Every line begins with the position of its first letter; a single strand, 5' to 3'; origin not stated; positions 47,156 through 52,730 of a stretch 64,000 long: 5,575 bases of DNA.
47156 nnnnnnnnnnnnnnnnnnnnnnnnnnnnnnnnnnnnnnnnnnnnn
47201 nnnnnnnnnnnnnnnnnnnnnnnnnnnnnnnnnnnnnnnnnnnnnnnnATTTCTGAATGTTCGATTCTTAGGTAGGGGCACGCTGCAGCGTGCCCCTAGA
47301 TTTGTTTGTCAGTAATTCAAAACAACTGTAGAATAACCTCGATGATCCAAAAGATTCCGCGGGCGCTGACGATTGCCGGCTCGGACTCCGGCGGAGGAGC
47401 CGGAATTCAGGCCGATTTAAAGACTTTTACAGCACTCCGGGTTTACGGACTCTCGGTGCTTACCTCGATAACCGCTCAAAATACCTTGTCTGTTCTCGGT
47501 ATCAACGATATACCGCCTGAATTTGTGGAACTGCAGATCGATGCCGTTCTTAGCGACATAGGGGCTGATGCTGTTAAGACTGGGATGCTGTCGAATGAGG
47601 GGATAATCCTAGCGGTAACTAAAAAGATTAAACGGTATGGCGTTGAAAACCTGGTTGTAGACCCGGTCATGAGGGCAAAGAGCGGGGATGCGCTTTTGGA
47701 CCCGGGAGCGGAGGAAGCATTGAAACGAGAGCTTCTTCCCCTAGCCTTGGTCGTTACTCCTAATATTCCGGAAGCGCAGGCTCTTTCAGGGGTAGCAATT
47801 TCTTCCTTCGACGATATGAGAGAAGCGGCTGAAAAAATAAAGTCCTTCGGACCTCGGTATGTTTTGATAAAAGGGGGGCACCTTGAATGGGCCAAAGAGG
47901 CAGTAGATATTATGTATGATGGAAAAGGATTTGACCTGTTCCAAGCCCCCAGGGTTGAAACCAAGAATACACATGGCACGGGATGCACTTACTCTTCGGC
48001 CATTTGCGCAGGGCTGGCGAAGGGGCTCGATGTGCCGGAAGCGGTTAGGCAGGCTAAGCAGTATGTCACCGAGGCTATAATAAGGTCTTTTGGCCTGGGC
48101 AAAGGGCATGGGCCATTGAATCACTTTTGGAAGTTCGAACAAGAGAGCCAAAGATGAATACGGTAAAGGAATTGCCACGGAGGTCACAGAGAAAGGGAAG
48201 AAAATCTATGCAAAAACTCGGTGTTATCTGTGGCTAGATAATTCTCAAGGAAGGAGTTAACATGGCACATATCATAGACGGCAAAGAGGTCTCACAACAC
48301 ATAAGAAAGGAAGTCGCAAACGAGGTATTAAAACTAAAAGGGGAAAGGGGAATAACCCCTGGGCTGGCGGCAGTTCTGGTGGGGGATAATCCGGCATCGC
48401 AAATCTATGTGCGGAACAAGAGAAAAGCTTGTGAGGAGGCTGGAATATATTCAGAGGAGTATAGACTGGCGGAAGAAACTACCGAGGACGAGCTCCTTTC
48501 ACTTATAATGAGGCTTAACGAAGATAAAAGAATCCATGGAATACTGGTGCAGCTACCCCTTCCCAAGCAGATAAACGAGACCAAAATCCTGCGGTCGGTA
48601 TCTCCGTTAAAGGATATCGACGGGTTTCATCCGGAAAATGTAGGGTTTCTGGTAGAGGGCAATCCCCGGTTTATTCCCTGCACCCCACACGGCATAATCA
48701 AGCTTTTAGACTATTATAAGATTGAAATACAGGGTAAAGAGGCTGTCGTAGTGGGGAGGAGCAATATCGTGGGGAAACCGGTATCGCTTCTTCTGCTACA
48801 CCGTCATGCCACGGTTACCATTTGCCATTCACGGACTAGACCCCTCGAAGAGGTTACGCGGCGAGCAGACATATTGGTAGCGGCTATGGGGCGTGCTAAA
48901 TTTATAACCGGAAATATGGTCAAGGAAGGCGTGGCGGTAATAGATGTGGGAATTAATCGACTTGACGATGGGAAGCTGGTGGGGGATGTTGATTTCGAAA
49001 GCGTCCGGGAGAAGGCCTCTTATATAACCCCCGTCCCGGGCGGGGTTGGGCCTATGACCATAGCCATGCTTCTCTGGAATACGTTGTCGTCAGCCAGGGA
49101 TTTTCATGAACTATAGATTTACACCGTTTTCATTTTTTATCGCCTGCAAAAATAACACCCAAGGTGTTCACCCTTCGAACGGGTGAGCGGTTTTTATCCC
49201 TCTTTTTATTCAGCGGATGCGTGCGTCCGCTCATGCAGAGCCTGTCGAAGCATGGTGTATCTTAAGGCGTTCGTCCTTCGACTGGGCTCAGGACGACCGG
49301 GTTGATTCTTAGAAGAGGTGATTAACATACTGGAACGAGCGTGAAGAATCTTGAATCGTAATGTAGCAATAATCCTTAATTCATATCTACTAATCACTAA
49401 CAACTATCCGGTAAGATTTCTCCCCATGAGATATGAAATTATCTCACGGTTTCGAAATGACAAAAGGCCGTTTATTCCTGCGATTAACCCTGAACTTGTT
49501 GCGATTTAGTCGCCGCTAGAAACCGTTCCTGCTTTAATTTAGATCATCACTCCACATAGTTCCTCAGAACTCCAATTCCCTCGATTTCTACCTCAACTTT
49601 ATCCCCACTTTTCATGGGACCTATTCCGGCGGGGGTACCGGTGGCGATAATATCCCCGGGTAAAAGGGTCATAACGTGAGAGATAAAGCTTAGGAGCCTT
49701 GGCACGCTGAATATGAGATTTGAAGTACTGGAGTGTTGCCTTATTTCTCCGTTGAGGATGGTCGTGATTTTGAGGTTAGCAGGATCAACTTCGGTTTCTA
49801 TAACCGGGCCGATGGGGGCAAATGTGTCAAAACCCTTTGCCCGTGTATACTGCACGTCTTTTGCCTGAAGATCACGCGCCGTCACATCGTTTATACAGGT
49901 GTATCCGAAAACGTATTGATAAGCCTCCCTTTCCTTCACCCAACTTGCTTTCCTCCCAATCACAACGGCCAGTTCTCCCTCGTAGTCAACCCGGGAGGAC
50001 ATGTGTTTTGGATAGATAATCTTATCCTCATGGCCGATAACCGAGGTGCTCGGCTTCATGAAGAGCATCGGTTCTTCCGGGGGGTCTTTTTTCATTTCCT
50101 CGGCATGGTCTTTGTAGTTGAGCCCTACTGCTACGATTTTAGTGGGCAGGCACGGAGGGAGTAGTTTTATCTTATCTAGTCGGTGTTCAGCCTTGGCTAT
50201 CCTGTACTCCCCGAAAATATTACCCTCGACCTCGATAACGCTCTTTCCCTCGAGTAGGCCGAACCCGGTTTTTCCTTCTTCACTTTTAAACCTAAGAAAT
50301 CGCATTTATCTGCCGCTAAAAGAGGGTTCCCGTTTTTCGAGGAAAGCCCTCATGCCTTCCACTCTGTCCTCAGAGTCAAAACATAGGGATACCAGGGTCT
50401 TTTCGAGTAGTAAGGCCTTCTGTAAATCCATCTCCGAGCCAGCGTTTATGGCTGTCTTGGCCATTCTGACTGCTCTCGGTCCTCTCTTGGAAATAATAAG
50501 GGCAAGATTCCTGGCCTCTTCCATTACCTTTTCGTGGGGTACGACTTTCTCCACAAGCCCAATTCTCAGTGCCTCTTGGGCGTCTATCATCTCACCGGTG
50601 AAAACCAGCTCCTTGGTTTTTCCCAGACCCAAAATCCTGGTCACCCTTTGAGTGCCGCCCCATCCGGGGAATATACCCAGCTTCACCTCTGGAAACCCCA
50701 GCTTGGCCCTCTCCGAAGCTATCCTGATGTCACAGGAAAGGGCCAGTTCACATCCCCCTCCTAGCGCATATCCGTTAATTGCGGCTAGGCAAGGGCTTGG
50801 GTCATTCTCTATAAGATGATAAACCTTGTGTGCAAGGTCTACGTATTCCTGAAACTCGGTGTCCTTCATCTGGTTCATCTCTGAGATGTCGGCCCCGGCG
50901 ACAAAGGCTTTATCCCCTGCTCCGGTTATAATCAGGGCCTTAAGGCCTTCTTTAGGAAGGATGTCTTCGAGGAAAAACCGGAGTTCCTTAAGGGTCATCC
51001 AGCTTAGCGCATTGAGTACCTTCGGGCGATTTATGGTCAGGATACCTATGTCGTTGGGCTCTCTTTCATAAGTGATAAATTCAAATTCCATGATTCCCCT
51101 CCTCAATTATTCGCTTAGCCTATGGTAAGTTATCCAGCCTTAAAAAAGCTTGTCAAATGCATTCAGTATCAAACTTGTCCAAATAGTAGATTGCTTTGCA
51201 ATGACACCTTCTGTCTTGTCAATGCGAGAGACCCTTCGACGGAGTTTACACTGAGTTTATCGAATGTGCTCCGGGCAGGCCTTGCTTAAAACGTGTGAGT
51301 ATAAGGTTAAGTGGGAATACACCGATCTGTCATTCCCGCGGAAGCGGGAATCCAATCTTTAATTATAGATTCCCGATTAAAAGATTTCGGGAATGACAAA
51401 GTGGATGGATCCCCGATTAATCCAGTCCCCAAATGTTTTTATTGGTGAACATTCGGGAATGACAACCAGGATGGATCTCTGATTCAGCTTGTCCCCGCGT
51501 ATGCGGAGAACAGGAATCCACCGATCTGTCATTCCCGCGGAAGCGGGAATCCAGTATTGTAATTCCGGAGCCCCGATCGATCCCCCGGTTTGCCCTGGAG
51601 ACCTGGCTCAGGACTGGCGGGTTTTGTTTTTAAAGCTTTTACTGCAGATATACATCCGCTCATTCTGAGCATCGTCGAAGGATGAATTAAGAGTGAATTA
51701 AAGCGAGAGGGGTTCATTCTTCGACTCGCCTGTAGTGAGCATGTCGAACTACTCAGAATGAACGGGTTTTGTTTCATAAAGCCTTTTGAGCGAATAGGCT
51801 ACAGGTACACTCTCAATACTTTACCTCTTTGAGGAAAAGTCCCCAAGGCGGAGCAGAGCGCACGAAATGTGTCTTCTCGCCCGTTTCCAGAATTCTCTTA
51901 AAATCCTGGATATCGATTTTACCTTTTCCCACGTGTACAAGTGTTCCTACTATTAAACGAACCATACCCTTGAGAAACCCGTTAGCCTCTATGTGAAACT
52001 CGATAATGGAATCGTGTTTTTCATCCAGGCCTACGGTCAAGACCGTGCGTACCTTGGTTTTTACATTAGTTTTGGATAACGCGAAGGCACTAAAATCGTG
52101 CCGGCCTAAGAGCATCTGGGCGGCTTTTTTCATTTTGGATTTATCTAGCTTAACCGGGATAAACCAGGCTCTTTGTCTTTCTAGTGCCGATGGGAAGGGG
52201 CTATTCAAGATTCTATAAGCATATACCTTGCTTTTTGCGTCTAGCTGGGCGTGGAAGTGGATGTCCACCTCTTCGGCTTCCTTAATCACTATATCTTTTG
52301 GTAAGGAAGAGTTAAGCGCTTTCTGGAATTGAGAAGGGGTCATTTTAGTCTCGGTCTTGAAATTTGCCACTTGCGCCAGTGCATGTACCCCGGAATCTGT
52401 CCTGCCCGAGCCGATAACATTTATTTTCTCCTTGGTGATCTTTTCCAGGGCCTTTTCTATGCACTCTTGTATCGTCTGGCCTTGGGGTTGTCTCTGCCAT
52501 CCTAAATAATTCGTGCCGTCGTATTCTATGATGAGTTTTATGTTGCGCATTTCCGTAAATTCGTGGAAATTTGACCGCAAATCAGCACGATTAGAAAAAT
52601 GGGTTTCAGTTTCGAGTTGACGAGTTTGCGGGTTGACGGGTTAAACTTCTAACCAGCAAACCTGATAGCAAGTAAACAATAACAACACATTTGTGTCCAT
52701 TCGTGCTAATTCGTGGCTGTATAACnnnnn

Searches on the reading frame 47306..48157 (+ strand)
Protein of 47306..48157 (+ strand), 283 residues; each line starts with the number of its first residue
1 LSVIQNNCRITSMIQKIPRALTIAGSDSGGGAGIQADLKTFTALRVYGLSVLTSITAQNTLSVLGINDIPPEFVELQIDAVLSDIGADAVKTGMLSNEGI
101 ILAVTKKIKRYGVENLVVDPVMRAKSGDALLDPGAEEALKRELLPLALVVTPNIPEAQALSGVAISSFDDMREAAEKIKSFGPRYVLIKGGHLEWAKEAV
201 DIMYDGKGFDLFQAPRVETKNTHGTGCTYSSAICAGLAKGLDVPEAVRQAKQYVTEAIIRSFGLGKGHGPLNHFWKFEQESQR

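Call 46: search_protein_families(library=pfam, proteins=[window:47306-48157:+], max_evalue=0.001)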
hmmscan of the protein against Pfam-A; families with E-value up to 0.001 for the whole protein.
window:47306-48157:+ (283 aa): 2 families
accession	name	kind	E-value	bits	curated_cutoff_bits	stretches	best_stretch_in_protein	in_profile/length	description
PF08543.17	Phos_pyr_kin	-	3.6e-100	334.8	27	1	27-272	1-246/246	Phosphomethylpyrimidine kinase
PF00294.29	PfkB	-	1.1e-11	45.1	25.8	1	111-251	157-283/302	pfkB family carbohydrate kinase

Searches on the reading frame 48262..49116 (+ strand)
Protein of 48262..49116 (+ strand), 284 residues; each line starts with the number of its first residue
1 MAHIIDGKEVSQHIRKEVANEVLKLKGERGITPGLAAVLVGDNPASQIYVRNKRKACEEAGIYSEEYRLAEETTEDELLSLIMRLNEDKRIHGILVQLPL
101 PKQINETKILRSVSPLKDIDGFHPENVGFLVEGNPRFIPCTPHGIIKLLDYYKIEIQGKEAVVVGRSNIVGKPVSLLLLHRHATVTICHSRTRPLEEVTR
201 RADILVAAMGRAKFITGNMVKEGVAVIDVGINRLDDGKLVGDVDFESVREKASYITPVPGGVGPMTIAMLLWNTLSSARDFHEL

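Call 46: search_protein_families(library=pfam, proteins=[window:48262-49116:+], max_evalue=0.001)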
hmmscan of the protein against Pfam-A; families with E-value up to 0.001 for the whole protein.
window:48262-49116:+ (284 aa): 2 families
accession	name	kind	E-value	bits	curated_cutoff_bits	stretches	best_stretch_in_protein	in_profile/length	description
PF02882.25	THF_DHG_CYH_C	-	1.4e-72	242.7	27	1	123-279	1-157/160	Tetrahydrofolate dehydrogenase/cyclohydrolase, NAD(P)-binding domain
PF00763.28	THF_DHG_CYH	-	1.4e-44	151.5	32.8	1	5-120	1-115/115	Tetrahydrofolate dehydrogenase/cyclohydrolase, catalytic domain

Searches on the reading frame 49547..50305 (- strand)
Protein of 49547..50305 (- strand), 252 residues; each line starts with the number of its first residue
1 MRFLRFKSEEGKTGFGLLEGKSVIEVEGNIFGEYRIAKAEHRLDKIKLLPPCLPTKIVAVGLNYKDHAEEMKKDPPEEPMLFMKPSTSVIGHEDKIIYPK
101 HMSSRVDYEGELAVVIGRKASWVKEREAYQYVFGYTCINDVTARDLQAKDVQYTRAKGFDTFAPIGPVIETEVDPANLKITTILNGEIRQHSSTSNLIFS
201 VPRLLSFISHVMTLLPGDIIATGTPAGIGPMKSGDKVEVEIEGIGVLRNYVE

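Call 46: search_protein_families(library=pfam, proteins=[window:49547-50305:-], max_evalue=0.001)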
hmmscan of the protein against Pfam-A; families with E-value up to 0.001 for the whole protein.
window:49547-50305:- (252 aa): 2 families
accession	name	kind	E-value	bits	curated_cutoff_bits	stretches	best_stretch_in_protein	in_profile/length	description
PF01557.24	FAA_hydrolase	-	6.3e-72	242.1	23.9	1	56-251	1-213/214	Fumarylacetoacetate (FAA) hydrolase C-terminal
PF10370.14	Rv2993c-like_N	-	4.6e-11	43.9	21.3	1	1-51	1-50/50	Rv2993c-like, N-terminal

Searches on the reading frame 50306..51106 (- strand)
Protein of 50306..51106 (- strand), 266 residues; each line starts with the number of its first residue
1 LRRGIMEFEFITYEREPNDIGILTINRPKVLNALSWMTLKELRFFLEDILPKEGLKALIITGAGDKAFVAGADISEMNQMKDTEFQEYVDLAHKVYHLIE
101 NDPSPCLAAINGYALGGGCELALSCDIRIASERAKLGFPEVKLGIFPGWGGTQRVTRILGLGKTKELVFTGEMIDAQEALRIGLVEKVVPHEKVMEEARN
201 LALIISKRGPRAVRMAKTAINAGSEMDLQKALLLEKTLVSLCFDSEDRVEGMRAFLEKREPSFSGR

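Call 46: search_protein_families(library=pfam, proteins=[window:50306-51106:-], max_evalue=0.001)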
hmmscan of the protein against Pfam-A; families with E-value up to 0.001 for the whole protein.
window:50306-51106:- (266 aa): 2 families
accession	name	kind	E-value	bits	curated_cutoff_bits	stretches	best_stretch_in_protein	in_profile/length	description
PF00378.25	ECH_1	-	2.2e-66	224.2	27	1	17-265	3-250/251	Enoyl-CoA hydratase/isomerase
PF16113.10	ECH_2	-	1.1e-41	143.9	27.2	1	20-198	1-181/335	Enoyl-CoA hydratase/isomerase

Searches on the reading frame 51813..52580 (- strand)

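Call 46: search_protein_families(library=pfam, proteins=[window:51813-52580:-], max_evalue=0.001)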
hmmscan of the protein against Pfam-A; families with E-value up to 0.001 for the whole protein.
window:51813-52580:- (255 aa): 2 families
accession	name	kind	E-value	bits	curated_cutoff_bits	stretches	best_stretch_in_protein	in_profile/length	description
PF01416.25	PseudoU_synth_1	-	2.8e-47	160.1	23.3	2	153-255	1-107/108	tRNA pseudouridine synthase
PF10105.14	DUF2344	-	8.1e-05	23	23.8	1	64-160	56-128/176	Uncharacterized protein conserved in bacteria (DUF2344)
